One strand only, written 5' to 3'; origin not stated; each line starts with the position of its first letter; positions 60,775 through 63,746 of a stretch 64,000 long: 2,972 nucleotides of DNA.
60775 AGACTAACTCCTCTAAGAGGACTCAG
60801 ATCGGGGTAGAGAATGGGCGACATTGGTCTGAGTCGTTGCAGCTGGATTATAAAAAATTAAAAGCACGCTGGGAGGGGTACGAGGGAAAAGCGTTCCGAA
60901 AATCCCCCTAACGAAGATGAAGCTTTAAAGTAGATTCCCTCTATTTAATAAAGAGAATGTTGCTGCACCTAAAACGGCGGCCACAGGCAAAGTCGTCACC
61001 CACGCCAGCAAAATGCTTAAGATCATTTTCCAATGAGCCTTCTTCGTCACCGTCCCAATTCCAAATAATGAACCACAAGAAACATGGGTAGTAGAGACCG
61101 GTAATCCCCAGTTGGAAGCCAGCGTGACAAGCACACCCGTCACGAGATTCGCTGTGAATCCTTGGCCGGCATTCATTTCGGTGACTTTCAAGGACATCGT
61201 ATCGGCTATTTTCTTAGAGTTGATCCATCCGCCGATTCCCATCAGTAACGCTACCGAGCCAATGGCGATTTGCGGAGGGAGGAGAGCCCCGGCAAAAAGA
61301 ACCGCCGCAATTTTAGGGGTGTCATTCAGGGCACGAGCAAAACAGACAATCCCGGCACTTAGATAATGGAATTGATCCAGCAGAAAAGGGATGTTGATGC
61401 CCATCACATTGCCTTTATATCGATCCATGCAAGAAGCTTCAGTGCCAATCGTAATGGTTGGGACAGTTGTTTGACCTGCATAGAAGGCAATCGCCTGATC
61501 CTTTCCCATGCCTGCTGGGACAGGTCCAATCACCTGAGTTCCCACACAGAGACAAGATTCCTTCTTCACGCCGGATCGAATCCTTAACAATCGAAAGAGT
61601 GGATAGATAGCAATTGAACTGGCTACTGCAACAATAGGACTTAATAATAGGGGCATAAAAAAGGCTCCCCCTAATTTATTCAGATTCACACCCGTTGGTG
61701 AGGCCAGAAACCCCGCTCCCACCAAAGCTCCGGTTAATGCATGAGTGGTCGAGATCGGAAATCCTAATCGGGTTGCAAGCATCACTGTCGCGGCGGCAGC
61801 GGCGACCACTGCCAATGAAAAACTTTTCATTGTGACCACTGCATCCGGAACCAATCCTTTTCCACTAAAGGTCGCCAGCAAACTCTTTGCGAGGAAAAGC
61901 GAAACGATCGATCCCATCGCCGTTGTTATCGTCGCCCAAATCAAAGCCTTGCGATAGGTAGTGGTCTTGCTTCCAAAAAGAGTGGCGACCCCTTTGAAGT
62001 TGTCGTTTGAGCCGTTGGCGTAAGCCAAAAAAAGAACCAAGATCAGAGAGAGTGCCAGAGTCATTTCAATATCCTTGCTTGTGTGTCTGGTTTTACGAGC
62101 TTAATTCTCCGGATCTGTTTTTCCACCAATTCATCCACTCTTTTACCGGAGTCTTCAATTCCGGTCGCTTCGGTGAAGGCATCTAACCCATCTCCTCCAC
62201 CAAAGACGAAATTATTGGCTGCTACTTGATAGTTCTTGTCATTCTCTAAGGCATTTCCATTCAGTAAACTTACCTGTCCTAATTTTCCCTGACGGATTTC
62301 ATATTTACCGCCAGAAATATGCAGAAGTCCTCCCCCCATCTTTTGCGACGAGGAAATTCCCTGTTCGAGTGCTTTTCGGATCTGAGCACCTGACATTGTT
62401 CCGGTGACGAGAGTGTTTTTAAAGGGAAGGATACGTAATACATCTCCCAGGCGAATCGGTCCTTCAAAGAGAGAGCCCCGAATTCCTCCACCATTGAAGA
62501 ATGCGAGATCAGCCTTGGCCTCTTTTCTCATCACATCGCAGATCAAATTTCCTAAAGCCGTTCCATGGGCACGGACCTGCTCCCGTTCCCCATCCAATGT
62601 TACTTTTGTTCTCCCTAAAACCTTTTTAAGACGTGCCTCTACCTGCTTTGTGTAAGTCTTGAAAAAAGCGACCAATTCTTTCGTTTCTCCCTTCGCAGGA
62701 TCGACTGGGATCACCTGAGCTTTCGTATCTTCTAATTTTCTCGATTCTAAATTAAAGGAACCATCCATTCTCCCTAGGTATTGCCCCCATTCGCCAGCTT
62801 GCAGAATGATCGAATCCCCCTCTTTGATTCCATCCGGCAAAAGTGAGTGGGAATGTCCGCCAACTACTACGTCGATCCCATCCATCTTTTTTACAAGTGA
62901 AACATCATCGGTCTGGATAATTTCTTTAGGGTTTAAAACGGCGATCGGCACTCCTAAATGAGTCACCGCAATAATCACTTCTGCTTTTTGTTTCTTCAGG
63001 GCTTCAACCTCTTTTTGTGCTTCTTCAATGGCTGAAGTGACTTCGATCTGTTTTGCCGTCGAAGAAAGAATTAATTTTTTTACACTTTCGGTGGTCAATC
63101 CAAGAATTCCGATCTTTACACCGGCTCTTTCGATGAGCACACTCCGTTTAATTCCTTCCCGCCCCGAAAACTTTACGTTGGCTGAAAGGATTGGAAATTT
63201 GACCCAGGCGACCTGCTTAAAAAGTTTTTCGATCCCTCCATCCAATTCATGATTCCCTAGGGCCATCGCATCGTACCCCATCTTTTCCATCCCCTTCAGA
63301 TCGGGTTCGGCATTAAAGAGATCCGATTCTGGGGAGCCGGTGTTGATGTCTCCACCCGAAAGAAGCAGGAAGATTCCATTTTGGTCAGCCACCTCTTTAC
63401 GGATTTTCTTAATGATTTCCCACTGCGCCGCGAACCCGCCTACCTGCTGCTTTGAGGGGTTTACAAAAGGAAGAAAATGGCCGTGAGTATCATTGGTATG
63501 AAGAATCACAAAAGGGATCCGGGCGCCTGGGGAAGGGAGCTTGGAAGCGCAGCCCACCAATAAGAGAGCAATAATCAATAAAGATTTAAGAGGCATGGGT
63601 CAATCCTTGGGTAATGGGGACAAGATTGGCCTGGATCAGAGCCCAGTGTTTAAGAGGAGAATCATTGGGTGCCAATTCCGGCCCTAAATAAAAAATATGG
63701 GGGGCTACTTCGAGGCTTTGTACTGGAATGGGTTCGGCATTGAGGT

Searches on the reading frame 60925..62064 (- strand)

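Call 62: search_protein_families(library=pfam, max_evalue=0.00001, proteins=[window:60925-62064:-])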
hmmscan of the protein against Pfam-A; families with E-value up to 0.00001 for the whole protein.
window:60925-62064:- (379 aa): 1 family
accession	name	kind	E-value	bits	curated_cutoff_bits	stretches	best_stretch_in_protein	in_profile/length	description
PF01384.25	PHO4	-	6.1e-58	196.9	33.7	1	17-366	1-350/350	Phosphate transporter family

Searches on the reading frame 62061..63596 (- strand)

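Call 62: search_protein_families(library=pfam, max_evalue=0.00001, proteins=[window:62061-63596:-])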
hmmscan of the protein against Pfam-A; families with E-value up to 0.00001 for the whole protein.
window:62061-63596:- (511 aa): 3 families
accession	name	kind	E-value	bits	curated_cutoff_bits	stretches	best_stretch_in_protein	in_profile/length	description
PF02872.23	5_nucleotid_C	-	1.6e-37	129.5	23.6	1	326-476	1-158/158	5'-nucleotidase, C-terminal domain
PF00149.33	Metallophos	-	4.4e-14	53.8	21.5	1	30-251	2-190/191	Calcineurin-like phosphoesterase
PF09587.15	PGA_cap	-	3.9e-10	40.1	27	1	93-264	62-245/255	Bacterial capsule synthesis protein PGA_cap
